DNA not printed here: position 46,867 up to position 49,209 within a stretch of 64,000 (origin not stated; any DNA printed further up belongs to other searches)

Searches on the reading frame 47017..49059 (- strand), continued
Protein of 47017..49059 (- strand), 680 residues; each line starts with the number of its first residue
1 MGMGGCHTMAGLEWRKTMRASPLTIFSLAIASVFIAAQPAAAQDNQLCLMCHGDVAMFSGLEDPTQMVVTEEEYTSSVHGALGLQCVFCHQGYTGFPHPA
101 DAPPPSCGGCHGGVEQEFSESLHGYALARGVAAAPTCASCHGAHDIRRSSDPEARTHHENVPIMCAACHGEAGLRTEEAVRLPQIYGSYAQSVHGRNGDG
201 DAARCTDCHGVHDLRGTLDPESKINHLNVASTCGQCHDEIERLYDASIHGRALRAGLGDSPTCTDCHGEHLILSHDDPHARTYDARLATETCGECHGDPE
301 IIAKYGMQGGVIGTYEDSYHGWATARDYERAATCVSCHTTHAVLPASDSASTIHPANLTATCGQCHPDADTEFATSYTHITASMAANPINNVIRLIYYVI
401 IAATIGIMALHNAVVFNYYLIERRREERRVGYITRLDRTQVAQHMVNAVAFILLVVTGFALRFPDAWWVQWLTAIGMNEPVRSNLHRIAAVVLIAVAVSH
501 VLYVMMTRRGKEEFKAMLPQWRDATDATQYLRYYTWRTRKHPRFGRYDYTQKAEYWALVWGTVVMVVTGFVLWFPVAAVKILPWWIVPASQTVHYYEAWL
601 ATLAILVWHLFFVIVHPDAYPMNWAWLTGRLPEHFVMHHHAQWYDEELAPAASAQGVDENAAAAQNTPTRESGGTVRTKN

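Call 22: find_homologous_proteins(query=window:47017-49008:-, max_evalue=0.00001)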
Query window:47017-49008:- (663 aa): 7730 proteins with E <= 0.00001 among 8000 candidates; the best 120 are listed.
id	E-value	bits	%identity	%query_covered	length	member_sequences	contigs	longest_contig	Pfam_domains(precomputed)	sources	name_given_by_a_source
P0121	0.0e+0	1338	84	100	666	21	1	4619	PF14358.12,PF09699.16,PF14537.12,PF01292.27,PF03264.20,PF02085.22,PF14522.12,PF22113.2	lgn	-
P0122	0.0e+0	1336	83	100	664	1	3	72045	PF14358.12,PF09699.16,PF14537.12,PF01292.27,PF03264.20,PF02085.22,PF00684.26,PF14522.12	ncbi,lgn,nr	ncbi:MAG: hypothetical protein GTO22_22745 [Gemmatimonadales bacterium]|nr:hypothetical protein [Gem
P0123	0.0e+0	1334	84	100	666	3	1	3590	PF14358.12,PF09699.16,PF14537.12,PF01292.27,PF03264.20,PF02085.22,PF14522.12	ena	-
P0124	0.0e+0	1103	70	96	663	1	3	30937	PF14358.12,PF09699.16,PF14537.12,PF01292.27,PF00684.26,PF14522.12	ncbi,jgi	jgi:formate dehydrogenase gamma subunit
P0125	0.0e+0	1069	69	97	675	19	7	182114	PF09699.16,PF14537.12,PF01292.27,PF00684.26,PF14522.12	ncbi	-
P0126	4.8e-293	992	68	95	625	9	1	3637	PF14537.12,PF01292.27,PF14522.12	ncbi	-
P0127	6.1e-288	975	63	96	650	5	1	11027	PF14358.12,PF09699.16,PF14537.12,PF01292.27,PF02085.22,PF14522.12,PF22113.2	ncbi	-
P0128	3.8e-279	946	61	96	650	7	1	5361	PF14358.12,PF09699.16,PF14537.12,PF01292.27,PF02085.22,PF14522.12,PF22113.2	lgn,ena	-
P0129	1.8e-274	930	61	95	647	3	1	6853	PF14358.12,PF09699.16,PF14537.12,PF01292.27,PF02085.22,PF14522.12,PF22113.2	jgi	jgi:formate dehydrogenase gamma subunit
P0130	1.7e-273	927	58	99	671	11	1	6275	PF14358.12,PF14537.12,PF01292.27,PF03264.20,PF14522.12,PF22113.2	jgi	-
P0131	1.8e-273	927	61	94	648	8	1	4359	PF14358.12,PF09699.16,PF14537.12,PF01292.27,PF14522.12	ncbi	-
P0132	5.7e-273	925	59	98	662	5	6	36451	PF14358.12,PF14537.12,PF01292.27,PF02085.22,PF14522.12,PF22113.2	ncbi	-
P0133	1.9e-272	923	57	100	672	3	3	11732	PF09699.16,PF14537.12,PF22678.2,PF01292.27,PF03264.20,PF02085.22,PF00684.26,PF14522.12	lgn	-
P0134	5.6e-272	922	61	93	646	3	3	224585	PF14358.12,PF14537.12,PF01292.27,PF03264.20,PF02085.22,PF14522.12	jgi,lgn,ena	-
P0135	7.7e-272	921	60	96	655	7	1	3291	PF14358.12,PF09699.16,PF14537.12,PF01292.27,PF02085.22,PF14522.12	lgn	-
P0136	8.0e-270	915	60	95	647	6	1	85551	PF14358.12,PF09699.16,PF14537.12,PF01292.27,PF02085.22,PF14522.12,PF22113.2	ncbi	-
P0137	1.3e-269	914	60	94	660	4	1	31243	PF14358.12,PF09699.16,PF14537.12,PF01292.27,PF02085.22,PF00684.26,PF14522.12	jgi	jgi:cytochrome b subunit of formate dehydrogenase/DnaJ-class molecular chaperone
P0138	2.8e-269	913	60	92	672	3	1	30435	PF14358.12,PF09699.16,PF14537.12,PF01292.27,PF14522.12,PF22113.2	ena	-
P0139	1.1e-268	911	59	94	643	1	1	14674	PF14358.12,PF09699.16,PF14537.12,PF01292.27,PF14522.12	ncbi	-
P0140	1.5e-268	911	56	100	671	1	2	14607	PF14358.12,PF09699.16,PF14537.12,PF01292.27,PF00684.26,PF14522.12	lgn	-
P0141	1.6e-268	911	59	95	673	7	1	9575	PF14358.12,PF09699.16,PF14537.12,PF01292.27,PF02085.22,PF00684.26,PF14522.12,PF22113.2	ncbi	-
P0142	2.2e-268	910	59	95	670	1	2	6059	PF14358.12,PF09699.16,PF14537.12,PF22678.2,PF01292.27,PF03264.20,PF02085.22,PF00684.26,PF14522.12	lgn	-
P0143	6.7e-268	908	57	98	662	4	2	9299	PF14358.12,PF09699.16,PF14537.12,PF01292.27,PF03264.20,PF14522.12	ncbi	ncbi:MAG: cytochrome b/b6 domain-containing protein [Gemmatimonadota bacterium]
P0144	9.6e-268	908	59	96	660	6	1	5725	PF14537.12,PF01292.27,PF02085.22,PF14522.12,PF22113.2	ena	-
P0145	1.6e-267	907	59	97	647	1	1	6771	PF14358.12,PF09699.16,PF14537.12,PF01292.27,PF14522.12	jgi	jgi:formate dehydrogenase gamma subunit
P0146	3.2e-267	906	58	98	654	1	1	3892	PF14358.12,PF09699.16,PF14537.12,PF01292.27,PF02085.22,PF14522.12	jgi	jgi:formate dehydrogenase gamma subunit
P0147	4.0e-267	906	59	95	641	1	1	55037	PF09699.16,PF14537.12,PF22678.2,PF01292.27,PF02085.22,PF14522.12,PF22113.2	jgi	jgi:formate dehydrogenase gamma subunit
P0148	1.2e-266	904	60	95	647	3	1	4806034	PF14358.12,PF09699.16,PF14537.12,PF01292.27,PF03264.20,PF00684.26,PF14522.12,PF22113.2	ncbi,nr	ncbi:MAG: cytochrome c3 family protein [Gemmatimonadota bacterium]|nr:MAG: cytochrome c3 family prot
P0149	3.1e-266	903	59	95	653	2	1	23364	PF09699.16,PF14537.12,PF01292.27,PF14522.12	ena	-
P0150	4.1e-266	903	59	93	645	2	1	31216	PF09699.16,PF14537.12,PF01292.27,PF00684.26,PF14522.12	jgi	jgi:formate dehydrogenase gamma subunit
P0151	4.6e-266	902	59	94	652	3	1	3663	PF14358.12,PF14537.12,PF01292.27,PF03264.20,PF00684.26,PF14522.12,PF22113.2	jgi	jgi:cytochrome b subunit of formate dehydrogenase/DnaJ-class molecular chaperone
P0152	1.2e-265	901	61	91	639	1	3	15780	PF14358.12,PF09699.16,PF14537.12,PF01292.27,PF02085.22,PF14522.12,PF22113.2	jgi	jgi:formate dehydrogenase gamma subunit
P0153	1.7e-265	901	59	95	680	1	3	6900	PF14358.12,PF09699.16,PF14537.12,PF01292.27,PF03264.20,PF02085.22,PF00684.26,PF14522.12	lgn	-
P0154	2.7e-265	900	59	90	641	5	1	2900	PF09699.16,PF14537.12,PF01292.27,PF02085.22,PF00684.26,PF14522.12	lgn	-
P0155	6.5e-265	899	58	96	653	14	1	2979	PF09699.16,PF14537.12,PF01292.27,PF14522.12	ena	-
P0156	1.5e-264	897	59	94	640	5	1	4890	PF09699.16,PF14537.12,PF01292.27,PF02085.22,PF00684.26,PF14522.12,PF22113.2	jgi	jgi:formate dehydrogenase gamma subunit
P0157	1.9e-264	897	60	92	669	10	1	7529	PF14358.12,PF09699.16,PF14537.12,PF01292.27,PF03264.20,PF14522.12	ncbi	-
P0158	4.1e-264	896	58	95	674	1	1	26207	PF14358.12,PF09699.16,PF14537.12,PF01292.27,PF02085.22,PF00684.26,PF14522.12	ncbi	-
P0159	5.1e-264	896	59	95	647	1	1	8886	PF14358.12,PF14537.12,PF01292.27,PF14522.12,PF22113.2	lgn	-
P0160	1.2e-263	894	58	93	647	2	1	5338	PF14358.12,PF09699.16,PF14537.12,PF01292.27,PF14522.12,PF22113.2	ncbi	-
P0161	1.3e-263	894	59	94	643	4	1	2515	PF14358.12,PF09699.16,PF14537.12,PF22678.2,PF01292.27,PF02085.22,PF00684.26,PF14522.12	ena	-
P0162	2.0e-263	894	59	95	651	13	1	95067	PF14358.12,PF09699.16,PF14537.12,PF01292.27,PF14522.12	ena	-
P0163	2.3e-263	893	59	94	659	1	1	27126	PF09699.16,PF14537.12,PF01292.27,PF03264.20,PF02085.22,PF00684.26,PF14522.12,PF22113.2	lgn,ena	-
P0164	3.0e-263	893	59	95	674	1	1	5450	PF14358.12,PF14537.12,PF01292.27,PF02085.22,PF00684.26,PF14522.12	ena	-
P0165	5.3e-263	892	58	93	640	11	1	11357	PF09699.16,PF14537.12,PF01292.27,PF02085.22,PF14522.12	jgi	jgi:formate dehydrogenase gamma subunit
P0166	6.3e-263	892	59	93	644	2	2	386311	PF09699.16,PF14537.12,PF01292.27,PF02085.22,PF14522.12,PF22113.2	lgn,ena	-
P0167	6.5e-263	892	58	95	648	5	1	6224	PF14358.12,PF14537.12,PF01292.27,PF14522.12,PF22113.2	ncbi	-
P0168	6.7e-263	892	58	93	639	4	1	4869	PF09699.16,PF14537.12,PF01292.27,PF14522.12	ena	-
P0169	2.5e-262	890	59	94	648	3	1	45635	PF14358.12,PF09699.16,PF14537.12,PF01292.27,PF02085.22,PF14522.12,PF22113.2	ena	-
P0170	3.0e-262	890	57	96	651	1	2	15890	PF14358.12,PF09699.16,PF14537.12,PF01292.27,PF14522.12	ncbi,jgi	jgi:formate dehydrogenase gamma subunit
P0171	5.2e-262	889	58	95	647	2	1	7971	PF09699.16,PF14537.12,PF01292.27,PF14522.12,PF22113.2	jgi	jgi:formate dehydrogenase gamma subunit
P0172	5.3e-262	889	59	92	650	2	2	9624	PF14358.12,PF09699.16,PF14537.12,PF01292.27,PF03264.20,PF02085.22,PF14522.12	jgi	jgi:formate dehydrogenase gamma subunit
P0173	1.7e-261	887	58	93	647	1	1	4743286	PF14358.12,PF14537.12,PF01292.27,PF02085.22,PF00684.26,PF14522.12,PF22113.2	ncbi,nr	ncbi:MAG: cytochrome c3 family protein [Gemmatimonadota bacterium]|nr:MAG: cytochrome c3 family prot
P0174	2.6e-261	887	61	90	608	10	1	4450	PF14358.12,PF09699.16,PF14537.12,PF01292.27,PF14522.12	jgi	jgi:cytochrome b subunit of formate dehydrogenase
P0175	4.1e-261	886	59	91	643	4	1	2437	PF09699.16,PF14537.12,PF01292.27,PF03264.20,PF02085.22,PF14522.12,PF22113.2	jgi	jgi:formate dehydrogenase gamma subunit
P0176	4.3e-261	886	59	95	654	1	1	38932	PF14358.12,PF09699.16,PF14537.12,PF01292.27,PF03264.20,PF02085.22,PF00684.26,PF14522.12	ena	-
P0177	5.1e-261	886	58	91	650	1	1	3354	PF14358.12,PF09699.16,PF14537.12,PF01292.27,PF14522.12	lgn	-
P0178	5.1e-261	886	57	91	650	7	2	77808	PF14358.12,PF09699.16,PF14537.12,PF01292.27,PF00684.26,PF14522.12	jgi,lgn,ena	jgi:formate dehydrogenase gamma subunit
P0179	5.9e-261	886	57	95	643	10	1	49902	PF09699.16,PF14537.12,PF22678.2,PF01292.27,PF02085.22,PF14522.12,PF22113.2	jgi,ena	-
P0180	9.7e-261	885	57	94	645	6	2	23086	PF09699.16,PF14537.12,PF01292.27,PF00684.26,PF14522.12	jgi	-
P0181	1.2e-260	885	57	94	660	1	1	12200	PF14358.12,PF09699.16,PF14537.12,PF01292.27,PF02085.22,PF14522.12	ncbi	ncbi:MAG: cytochrome b/b6 domain-containing protein [Planctomycetota bacterium]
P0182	1.6e-260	884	57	95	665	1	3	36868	PF14358.12,PF14537.12,PF01292.27,PF02085.22,PF14522.12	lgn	-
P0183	6.9e-260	882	58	96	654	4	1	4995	PF09699.16,PF14537.12,PF01292.27,PF14522.12,PF22113.2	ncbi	ncbi:MAG: cytochrome b/b6 domain-containing protein [Acidobacteriota bacterium]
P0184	1.0e-259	881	59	90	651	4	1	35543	PF09699.16,PF14537.12,PF01292.27,PF14522.12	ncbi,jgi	jgi:cytochrome b subunit of formate dehydrogenase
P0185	1.5e-259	881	58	93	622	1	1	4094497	PF14358.12,PF09699.16,PF14537.12,PF01292.27,PF00684.26,PF14522.12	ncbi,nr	ncbi:MAG: cytochrome b/b6 domain-containing protein [Gemmatimonadota bacterium]|nr:MAG: cytochrome b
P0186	1.9e-259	881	57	98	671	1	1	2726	PF14358.12,PF09699.16,PF14537.12,PF22678.2,PF01292.27,PF02085.22,PF14522.12,PF22113.2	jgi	jgi:formate dehydrogenase gamma subunit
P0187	4.4e-259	879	60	91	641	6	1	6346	PF14358.12,PF09699.16,PF14537.12,PF01292.27,PF03264.20,PF02085.22,PF14522.12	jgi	jgi:formate dehydrogenase gamma subunit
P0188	5.3e-259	879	57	96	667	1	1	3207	PF14358.12,PF14537.12,PF01292.27,PF03264.20,PF02085.22,PF14522.12,PF22113.2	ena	-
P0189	1.0e-258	878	58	93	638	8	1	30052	PF09699.16,PF14537.12,PF01292.27,PF02085.22,PF14522.12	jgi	jgi:formate dehydrogenase gamma subunit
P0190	1.1e-258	878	58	94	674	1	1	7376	PF14358.12,PF09699.16,PF14537.12,PF01292.27,PF02085.22,PF14522.12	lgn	-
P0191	4.4e-258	876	57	96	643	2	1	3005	PF14358.12,PF09699.16,PF14537.12,PF01292.27,PF14522.12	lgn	-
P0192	2.9e-257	873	58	95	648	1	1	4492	PF14358.12,PF09699.16,PF14537.12,PF01292.27,PF00684.26,PF14522.12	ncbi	-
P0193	4.5e-257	873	57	97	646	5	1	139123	PF14537.12,PF01292.27,PF00684.26,PF14522.12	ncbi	-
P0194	6.5e-257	872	57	93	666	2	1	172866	PF14358.12,PF09699.16,PF14537.12,PF01292.27,PF00684.26,PF14522.12,PF22113.2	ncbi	-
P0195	2.7e-256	870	58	96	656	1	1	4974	PF09699.16,PF14537.12,PF01292.27,PF14522.12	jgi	-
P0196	5.6e-256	869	58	95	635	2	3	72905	PF14358.12,PF09699.16,PF14537.12,PF01292.27,PF02085.22,PF14522.12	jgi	jgi:formate dehydrogenase gamma subunit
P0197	9.2e-256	868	56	98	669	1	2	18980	PF14358.12,PF09699.16,PF14537.12,PF01292.27,PF03264.20,PF02085.22,PF14522.12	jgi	jgi:formate dehydrogenase gamma subunit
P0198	1.1e-255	868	57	94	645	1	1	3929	PF14358.12,PF09699.16,PF14537.12,PF01292.27,PF02085.22,PF14522.12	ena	-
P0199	1.2e-255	868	58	93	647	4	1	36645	PF14358.12,PF09699.16,PF14537.12,PF22678.2,PF01292.27,PF02085.22,PF14522.12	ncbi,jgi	jgi:formate dehydrogenase gamma subunit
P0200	2.3e-255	867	58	93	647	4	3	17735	PF09699.16,PF14537.12,PF01292.27,PF02085.22,PF14522.12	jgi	jgi:formate dehydrogenase gamma subunit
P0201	2.5e-255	867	57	92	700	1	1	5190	PF14358.12,PF09699.16,PF14537.12,PF01292.27,PF14522.12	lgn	-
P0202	3.2e-255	867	54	97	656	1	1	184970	PF14358.12,PF09699.16,PF14537.12,PF22678.2,PF01292.27,PF00684.26,PF14522.12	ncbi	-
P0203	1.3e-254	865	57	94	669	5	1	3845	PF14358.12,PF14537.12,PF22678.2,PF01292.27,PF03264.20,PF02085.22,PF14522.12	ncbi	-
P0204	1.5e-254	864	57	94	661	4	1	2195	PF09699.16,PF14537.12,PF01292.27,PF02085.22,PF14522.12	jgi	-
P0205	2.3e-254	864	54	96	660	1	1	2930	PF09699.16,PF14537.12,PF01292.27,PF02085.22,PF14522.12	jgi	jgi:formate dehydrogenase gamma subunit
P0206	4.1e-254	863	59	89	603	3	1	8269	PF14358.12,PF09699.16,PF14537.12,PF01292.27,PF02085.22,PF00684.26,PF14522.12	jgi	-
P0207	7.3e-254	862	60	90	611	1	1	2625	PF09699.16,PF14537.12,PF01292.27,PF02085.22,PF00684.26,PF14522.12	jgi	jgi:formate dehydrogenase gamma subunit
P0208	1.2e-253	861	57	95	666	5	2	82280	PF14358.12,PF14537.12,PF01292.27,PF00684.26,PF14522.12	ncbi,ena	-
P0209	1.4e-253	861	56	96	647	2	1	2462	PF14358.12,PF09699.16,PF14537.12,PF22678.2,PF01292.27,PF14522.12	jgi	-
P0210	1.8e-253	861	57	95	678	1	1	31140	PF09699.16,PF14537.12,PF01292.27,PF02085.22,PF14522.12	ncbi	-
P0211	8.2e-253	859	58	93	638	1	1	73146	PF14537.12,PF01292.27,PF14522.12,PF22113.2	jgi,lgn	jgi:cytochrome b subunit of formate dehydrogenase/DnaJ-class molecular chaperone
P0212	1.2e-252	858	57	92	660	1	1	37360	PF14358.12,PF09699.16,PF14537.12,PF01292.27,PF02085.22,PF14522.12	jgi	-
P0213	1.9e-252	857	56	96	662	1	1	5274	PF14358.12,PF14537.12,PF22678.2,PF01292.27,PF14522.12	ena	-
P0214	2.0e-252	857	56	95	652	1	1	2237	PF09699.16,PF14537.12,PF22678.2,PF01292.27,PF14522.12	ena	-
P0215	3.2e-252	857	58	95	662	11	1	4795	PF09699.16,PF14537.12,PF01292.27,PF03264.20,PF02085.22,PF14522.12,PF22113.2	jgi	jgi:cytochrome b subunit of formate dehydrogenase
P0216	4.6e-252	856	56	97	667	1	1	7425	PF14358.12,PF14537.12,PF01292.27,PF02085.22,PF00684.26,PF14522.12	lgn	-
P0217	6.3e-252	856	57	93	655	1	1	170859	PF09699.16,PF14537.12,PF01292.27,PF02085.22,PF14522.12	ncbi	-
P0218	6.9e-252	856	56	96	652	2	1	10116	PF09699.16,PF14537.12,PF01292.27,PF02085.22,PF14522.12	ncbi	-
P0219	1.4e-251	855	57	92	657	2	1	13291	PF09699.16,PF14537.12,PF01292.27,PF03264.20,PF14522.12,PF22113.2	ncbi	-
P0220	4.4e-251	853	57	94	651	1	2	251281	PF09699.16,PF14537.12,PF22678.2,PF01292.27,PF14522.12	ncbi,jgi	jgi:cytochrome b subunit of formate dehydrogenase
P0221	4.8e-251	853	57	94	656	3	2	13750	PF14537.12,PF01292.27,PF14522.12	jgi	jgi:formate dehydrogenase gamma subunit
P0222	8.2e-251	852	56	95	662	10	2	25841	PF14358.12,PF09699.16,PF14537.12,PF01292.27,PF02085.22,PF14522.12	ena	-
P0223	2.1e-250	851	55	97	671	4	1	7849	PF14537.12,PF01292.27,PF00684.26,PF14522.12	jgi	jgi:formate dehydrogenase gamma subunit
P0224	2.7e-250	850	56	95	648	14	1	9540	PF09699.16,PF14537.12,PF01292.27,PF02085.22,PF14522.12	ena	-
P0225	3.2e-250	850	58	90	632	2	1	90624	PF14358.12,PF14537.12,PF01292.27,PF00684.26,PF14522.12,PF22113.2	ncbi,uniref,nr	ncbi:MAG: DUF4405 domain-containing protein [Gemmatimonadetes bacterium]|uniref:DUF4405 domain-conta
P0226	3.9e-250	850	57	94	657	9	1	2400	PF14358.12,PF09699.16,PF14537.12,PF01292.27,PF03264.20,PF02085.22,PF14522.12,PF22113.2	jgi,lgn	-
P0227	7.7e-250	849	57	96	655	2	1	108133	PF09699.16,PF14537.12,PF01292.27,PF02085.22,PF14522.12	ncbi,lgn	-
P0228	3.4e-249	847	57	93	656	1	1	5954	PF14358.12,PF14537.12,PF01292.27,PF02085.22,PF14522.12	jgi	jgi:formate dehydrogenase gamma subunit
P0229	5.8e-249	846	57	92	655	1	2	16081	PF14358.12,PF09699.16,PF14537.12,PF01292.27,PF02085.22,PF14522.12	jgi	jgi:formate dehydrogenase gamma subunit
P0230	1.0e-248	845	57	93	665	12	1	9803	PF14358.12,PF09699.16,PF14537.12,PF01292.27,PF14522.12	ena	-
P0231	1.1e-248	845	56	93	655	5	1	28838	PF14358.12,PF09699.16,PF14537.12,PF01292.27,PF02085.22,PF14522.12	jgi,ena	jgi:formate dehydrogenase gamma subunit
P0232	1.4e-248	845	57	93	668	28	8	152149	PF09699.16,PF14537.12,PF01292.27,PF14522.12,PF22113.2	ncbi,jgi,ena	jgi:formate dehydrogenase gamma subunit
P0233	3.0e-248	844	57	95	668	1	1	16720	PF09699.16,PF14537.12,PF01292.27,PF14522.12,PF22113.2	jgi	-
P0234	3.1e-248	843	54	99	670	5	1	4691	PF09699.16,PF14537.12,PF01292.27,PF14522.12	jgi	-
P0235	5.6e-248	843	57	94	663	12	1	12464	PF09699.16,PF14537.12,PF01292.27,PF14522.12,PF22113.2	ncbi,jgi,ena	-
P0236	6.3e-248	842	56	94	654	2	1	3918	PF14537.12,PF01292.27,PF02085.22,PF14522.12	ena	-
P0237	1.1e-247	842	56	94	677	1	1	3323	PF14358.12,PF14537.12,PF01292.27,PF14522.12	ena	-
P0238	1.2e-247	842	56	96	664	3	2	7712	PF14358.12,PF14537.12,PF01292.27,PF14522.12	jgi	jgi:formate dehydrogenase gamma subunit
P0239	2.3e-247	841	57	94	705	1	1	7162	PF14358.12,PF09699.16,PF14537.12,PF01292.27,PF02085.22,PF14522.12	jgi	-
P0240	5.8e-247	839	56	94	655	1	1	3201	PF14358.12,PF09699.16,PF14537.12,PF01292.27,PF02085.22,PF14522.12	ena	-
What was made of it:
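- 47017..49008 (-): Gene A: 663-aa protein with an 11-heme c domain fused to an FdnI-type cytochrome b (A-type CbcL/MtrH/MtoC family member). Homologues at 53-84% identity and 603-705 aa in call 22.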

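Call 23: find_encoding_contigs(protein=P0148, flank=10000, max_places=1)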
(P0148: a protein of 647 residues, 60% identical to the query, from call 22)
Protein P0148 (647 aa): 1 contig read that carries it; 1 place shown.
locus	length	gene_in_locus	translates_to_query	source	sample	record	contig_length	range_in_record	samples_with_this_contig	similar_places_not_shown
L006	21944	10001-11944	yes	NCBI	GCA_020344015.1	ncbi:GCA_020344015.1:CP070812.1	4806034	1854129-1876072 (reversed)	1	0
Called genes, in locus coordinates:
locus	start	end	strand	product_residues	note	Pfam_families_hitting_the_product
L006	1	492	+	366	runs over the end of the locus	PF08240:ADH_N, PF16912:Glu_dehyd_C (weak), PF00107:ADH_zinc_N, PF13602:ADH_zinc_N_2 (weak)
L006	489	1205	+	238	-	PF01925:TauE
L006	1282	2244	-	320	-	PF04055:Radical_SAM (weak)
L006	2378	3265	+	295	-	-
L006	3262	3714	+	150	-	-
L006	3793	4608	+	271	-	-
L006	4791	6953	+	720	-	PF07963:N_methyl (weak)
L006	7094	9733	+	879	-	PF04151:PPC (weak), PF00656:Peptidase_C14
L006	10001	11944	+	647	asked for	PF09699:Paired_CXXCH_1 (faint), PF22113:Mtrc-MtrF_II-IV_dom (faint), PF00684:DnaJ_CXXCXGXG (faint), PF03264:Cytochrom_NNT (faint), PF14522:Cytochrome_C7 (faint), PF14537:Cytochrom_c3_2 (weak), PF01292:Ni_hydr_CYTB, PF14358:DUF4405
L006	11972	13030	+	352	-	PF00034:Cytochrom_C (faint), PF03150:CCP_MauG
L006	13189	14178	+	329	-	PF00316:FBPase, PF18913:FBPase_C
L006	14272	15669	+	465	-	PF00496:SBP_bac_5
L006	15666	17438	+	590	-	PF00672:HAMP, PF02518:HATPase_c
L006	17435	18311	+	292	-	PF00072:Response_reg, PF00158:Sigma54_activat, PF14532:Sigma54_activ_2, PF01078:Mg_chelatase (faint), PF07728:AAA_5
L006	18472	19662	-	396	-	PF11138:DUF2911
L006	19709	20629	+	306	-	PF10370:Rv2993c-like_N, PF01557:FAA_hydrolase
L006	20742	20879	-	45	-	-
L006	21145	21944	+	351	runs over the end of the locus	PF05544:Pro_racemase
